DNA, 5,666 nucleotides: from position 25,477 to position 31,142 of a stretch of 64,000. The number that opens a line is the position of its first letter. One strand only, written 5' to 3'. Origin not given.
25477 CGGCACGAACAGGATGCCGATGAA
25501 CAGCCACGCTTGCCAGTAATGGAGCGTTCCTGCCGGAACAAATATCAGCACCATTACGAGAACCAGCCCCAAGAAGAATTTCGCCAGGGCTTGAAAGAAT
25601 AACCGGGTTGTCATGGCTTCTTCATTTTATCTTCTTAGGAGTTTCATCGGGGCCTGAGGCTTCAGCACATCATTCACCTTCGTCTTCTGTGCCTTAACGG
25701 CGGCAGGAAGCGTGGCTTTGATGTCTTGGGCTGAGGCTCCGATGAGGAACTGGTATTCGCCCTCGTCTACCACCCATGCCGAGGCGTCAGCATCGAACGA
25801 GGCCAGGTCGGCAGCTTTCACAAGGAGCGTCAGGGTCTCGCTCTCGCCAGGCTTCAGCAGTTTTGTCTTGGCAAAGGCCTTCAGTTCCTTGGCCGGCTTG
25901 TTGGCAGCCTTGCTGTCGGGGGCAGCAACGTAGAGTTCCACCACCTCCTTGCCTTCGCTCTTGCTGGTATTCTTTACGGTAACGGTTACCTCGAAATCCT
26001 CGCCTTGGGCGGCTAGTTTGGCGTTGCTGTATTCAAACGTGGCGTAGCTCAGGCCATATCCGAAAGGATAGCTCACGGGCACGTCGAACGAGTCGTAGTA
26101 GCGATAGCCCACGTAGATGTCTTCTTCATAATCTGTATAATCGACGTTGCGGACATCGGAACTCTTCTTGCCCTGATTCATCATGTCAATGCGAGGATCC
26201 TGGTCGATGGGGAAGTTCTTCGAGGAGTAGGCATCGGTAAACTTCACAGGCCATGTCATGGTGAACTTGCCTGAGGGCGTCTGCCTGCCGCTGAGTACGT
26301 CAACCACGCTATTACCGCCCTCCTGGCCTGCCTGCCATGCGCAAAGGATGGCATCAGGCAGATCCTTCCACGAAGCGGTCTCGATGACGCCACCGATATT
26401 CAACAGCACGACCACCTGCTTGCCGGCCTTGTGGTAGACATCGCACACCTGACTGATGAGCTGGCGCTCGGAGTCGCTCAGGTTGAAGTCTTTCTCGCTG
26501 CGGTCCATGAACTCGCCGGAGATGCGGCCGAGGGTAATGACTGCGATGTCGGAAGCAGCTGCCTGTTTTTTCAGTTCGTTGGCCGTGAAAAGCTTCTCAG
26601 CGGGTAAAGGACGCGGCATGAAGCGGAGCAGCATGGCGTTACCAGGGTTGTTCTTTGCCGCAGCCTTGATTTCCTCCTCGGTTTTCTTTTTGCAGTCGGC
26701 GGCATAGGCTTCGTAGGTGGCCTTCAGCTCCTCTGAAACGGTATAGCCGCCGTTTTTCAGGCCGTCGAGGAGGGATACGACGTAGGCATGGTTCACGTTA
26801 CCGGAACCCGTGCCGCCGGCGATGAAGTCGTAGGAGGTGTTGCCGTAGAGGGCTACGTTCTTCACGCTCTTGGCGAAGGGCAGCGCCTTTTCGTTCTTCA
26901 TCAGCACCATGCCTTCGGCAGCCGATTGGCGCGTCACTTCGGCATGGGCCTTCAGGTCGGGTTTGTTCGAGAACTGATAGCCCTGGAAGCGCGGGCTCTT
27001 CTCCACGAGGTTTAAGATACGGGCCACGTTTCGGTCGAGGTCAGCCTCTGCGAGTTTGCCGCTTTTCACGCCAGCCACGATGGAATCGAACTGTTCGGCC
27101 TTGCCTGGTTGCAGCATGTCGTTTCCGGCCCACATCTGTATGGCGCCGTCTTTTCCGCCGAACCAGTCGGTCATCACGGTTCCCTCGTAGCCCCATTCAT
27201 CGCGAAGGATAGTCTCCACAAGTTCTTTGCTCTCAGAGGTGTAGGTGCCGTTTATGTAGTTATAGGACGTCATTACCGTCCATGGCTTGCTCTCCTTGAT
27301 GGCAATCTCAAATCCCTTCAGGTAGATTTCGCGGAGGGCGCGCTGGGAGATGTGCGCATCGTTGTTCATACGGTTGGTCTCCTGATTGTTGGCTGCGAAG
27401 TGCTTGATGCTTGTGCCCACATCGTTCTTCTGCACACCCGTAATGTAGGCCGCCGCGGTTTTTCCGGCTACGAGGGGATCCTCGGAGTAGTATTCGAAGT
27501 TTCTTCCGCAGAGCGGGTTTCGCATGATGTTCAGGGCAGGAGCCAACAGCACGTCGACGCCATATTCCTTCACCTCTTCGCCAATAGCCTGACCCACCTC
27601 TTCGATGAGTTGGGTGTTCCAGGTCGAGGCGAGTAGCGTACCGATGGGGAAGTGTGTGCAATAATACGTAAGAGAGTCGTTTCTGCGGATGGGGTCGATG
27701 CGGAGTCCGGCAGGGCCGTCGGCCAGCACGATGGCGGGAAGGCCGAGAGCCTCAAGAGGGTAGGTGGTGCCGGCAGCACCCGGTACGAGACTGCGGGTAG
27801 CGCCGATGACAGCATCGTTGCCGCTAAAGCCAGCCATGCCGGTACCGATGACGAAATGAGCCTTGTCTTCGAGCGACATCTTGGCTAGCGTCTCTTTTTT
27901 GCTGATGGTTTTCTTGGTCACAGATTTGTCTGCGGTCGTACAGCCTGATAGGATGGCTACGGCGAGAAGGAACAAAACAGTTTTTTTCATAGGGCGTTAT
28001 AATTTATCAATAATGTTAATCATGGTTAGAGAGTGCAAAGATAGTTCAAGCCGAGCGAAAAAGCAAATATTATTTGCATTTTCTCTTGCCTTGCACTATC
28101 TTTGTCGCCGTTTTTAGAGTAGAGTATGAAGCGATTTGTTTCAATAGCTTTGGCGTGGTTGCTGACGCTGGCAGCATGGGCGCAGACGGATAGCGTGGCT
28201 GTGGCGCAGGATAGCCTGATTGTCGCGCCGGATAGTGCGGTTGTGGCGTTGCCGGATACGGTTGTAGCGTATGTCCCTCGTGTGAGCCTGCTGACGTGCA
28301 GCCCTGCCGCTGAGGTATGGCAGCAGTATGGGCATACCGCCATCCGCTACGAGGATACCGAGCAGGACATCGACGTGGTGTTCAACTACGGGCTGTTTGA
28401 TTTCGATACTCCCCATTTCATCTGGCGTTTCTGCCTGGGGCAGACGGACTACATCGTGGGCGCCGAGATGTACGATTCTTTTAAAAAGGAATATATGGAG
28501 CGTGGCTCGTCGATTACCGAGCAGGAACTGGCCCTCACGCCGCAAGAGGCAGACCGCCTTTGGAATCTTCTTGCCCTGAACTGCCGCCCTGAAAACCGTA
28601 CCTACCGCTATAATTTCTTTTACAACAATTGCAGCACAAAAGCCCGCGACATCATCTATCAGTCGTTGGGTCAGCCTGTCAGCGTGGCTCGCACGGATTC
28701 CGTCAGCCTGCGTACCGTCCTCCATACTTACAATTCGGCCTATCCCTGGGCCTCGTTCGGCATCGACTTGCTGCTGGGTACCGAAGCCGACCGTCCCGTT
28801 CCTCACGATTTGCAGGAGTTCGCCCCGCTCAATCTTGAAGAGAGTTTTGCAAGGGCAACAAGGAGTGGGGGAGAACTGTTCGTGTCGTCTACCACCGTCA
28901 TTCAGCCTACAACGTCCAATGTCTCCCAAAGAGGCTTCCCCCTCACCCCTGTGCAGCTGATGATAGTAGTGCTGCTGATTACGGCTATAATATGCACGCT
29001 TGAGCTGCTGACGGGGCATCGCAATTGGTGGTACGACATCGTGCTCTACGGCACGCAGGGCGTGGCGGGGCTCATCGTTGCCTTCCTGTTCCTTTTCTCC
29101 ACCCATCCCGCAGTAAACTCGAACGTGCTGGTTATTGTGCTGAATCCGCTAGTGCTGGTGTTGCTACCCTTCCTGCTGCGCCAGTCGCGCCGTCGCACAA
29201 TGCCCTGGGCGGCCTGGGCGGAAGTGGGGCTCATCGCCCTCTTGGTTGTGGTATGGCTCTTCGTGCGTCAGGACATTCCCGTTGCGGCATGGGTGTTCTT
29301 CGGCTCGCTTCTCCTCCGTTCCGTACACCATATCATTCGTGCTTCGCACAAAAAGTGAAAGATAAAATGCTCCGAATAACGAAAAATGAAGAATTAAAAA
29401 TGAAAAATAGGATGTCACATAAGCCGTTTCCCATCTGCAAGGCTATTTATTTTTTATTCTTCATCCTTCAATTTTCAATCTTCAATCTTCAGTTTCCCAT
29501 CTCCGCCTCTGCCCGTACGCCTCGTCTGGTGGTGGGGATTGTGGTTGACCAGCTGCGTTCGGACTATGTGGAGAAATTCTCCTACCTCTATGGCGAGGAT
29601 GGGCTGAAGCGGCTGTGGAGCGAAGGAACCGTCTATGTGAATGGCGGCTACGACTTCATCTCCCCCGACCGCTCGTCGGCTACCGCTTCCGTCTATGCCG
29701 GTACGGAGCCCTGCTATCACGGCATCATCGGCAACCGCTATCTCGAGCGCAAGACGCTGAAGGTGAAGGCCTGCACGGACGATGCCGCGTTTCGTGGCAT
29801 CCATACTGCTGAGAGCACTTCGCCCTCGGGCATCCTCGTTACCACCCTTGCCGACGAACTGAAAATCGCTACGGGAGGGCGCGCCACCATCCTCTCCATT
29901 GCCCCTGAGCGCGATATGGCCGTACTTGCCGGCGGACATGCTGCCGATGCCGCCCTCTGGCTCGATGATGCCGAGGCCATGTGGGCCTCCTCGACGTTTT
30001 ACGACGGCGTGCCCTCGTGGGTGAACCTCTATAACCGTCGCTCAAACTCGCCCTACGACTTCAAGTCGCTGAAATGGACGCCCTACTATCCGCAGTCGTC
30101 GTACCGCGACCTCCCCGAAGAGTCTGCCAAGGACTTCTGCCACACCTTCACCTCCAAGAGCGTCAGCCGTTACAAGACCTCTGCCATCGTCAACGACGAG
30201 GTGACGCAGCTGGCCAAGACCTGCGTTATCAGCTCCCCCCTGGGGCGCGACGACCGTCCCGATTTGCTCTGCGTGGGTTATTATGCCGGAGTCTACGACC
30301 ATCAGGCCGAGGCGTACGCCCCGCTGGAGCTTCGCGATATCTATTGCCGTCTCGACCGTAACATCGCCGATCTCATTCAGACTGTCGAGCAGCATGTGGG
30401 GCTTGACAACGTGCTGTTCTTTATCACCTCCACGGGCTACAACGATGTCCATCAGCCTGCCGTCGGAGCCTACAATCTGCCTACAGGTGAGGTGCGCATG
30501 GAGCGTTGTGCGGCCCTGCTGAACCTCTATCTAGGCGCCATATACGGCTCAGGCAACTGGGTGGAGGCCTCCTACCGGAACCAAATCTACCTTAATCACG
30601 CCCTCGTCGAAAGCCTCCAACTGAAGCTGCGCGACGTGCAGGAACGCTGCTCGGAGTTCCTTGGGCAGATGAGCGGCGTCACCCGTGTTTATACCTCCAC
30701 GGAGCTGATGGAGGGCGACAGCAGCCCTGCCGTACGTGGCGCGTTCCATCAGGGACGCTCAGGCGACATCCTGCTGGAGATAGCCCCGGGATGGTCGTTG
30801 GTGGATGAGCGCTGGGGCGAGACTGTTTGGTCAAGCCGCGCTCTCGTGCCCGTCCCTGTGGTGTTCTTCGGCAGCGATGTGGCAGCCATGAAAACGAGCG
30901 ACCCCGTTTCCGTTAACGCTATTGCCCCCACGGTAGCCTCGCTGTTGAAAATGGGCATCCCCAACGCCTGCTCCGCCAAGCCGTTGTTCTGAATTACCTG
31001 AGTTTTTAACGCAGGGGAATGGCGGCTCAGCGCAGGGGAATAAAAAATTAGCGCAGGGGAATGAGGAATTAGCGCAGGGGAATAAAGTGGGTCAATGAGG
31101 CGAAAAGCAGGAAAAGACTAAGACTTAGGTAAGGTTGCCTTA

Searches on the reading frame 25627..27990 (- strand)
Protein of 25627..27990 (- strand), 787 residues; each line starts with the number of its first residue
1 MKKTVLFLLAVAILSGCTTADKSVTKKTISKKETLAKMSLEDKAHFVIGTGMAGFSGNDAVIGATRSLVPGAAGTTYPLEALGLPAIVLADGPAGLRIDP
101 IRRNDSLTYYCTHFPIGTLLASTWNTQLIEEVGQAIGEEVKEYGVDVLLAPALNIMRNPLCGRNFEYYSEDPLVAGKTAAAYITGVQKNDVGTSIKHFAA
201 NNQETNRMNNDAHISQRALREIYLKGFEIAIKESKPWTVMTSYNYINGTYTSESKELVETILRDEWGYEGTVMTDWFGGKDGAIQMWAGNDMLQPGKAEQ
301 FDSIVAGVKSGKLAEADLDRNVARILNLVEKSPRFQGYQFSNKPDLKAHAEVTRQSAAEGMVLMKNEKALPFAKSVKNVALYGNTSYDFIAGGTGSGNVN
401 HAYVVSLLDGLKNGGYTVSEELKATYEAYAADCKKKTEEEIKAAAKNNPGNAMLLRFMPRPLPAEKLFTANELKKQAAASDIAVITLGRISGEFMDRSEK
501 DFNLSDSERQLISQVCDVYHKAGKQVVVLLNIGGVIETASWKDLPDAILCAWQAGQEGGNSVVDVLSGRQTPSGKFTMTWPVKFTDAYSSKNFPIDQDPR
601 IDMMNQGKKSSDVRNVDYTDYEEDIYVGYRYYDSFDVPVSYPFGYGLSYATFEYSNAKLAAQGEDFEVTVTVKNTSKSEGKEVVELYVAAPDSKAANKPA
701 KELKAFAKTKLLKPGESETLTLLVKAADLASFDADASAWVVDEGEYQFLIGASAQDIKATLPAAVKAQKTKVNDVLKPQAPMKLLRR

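Call 93: search_protein_families(library=pfam, proteins=[window:25627-27990:-], max_evalue=0.00001)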
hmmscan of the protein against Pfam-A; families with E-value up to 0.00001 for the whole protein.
window:25627-27990:- (787 aa): 3 families
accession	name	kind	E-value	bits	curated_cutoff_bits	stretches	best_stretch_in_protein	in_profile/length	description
PF01915.27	Glyco_hydro_3_C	-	1.5e-40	139.7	31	1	361-629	1-200/200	Glycosyl hydrolase family 3 C-terminal domain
PF00933.27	Glyco_hydro_3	-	4.9e-40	138.3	27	1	111-328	82-316/316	Glycosyl hydrolase family 3 N terminal domain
PF14310.12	Fn3-like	-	3.6e-21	75.5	25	1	682-754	1-71/71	Fibronectin type III-like domain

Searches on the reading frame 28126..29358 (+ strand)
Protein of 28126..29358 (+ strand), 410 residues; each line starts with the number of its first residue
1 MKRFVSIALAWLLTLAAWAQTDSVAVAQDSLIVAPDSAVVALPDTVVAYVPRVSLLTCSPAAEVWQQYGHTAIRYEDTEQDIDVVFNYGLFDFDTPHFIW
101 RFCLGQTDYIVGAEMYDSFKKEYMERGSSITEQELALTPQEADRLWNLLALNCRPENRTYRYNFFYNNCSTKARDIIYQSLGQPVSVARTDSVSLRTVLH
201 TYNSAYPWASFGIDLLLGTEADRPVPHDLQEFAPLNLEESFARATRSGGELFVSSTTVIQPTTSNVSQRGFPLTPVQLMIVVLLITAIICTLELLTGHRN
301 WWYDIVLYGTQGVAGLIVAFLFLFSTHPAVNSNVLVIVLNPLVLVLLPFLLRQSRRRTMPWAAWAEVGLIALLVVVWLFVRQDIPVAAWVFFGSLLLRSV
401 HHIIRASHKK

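Call 93: search_protein_families(library=pfam, proteins=[window:28126-29358:+], max_evalue=0.00001)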
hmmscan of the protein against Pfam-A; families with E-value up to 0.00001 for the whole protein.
window:28126-29358:+ (410 aa): 2 families
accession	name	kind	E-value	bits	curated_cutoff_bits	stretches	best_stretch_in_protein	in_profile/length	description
PF25221.1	5TMH_Lnb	-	9.4e-32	110.5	25.2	1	270-408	5-142/144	Lnb transmembrane domain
PF13387.12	Lnb_N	-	1.2e-23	84.1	22.2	1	53-179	16-150/175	Lnb N-terminal periplasmic domain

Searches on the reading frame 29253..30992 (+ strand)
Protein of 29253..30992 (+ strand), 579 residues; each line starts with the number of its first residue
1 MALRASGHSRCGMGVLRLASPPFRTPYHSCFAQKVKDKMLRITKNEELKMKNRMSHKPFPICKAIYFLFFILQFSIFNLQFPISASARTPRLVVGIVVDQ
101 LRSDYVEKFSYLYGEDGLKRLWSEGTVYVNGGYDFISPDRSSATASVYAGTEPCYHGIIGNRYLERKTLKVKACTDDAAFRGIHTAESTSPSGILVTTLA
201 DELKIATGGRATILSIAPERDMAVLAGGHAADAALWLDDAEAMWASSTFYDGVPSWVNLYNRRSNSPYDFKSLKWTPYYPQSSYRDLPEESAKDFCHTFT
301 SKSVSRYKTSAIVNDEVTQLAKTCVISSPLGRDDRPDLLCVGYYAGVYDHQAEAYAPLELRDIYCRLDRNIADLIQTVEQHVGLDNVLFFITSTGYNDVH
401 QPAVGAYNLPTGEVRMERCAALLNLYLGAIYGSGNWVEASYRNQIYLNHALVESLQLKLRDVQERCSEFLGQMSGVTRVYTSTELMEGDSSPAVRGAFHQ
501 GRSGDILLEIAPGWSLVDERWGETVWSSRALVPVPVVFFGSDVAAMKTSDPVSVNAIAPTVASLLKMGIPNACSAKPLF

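Call 93: search_protein_families(library=pfam, proteins=[window:29253-30992:+], max_evalue=0.00001)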
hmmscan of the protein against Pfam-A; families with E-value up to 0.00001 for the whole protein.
window:29253-30992:+ (579 aa): 1 family
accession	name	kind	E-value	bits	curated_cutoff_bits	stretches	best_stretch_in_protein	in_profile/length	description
PF01663.27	Phosphodiest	-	3.4e-22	79.9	23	1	93-524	1-332/342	Type I phosphodiesterase / nucleotide pyrophosphatase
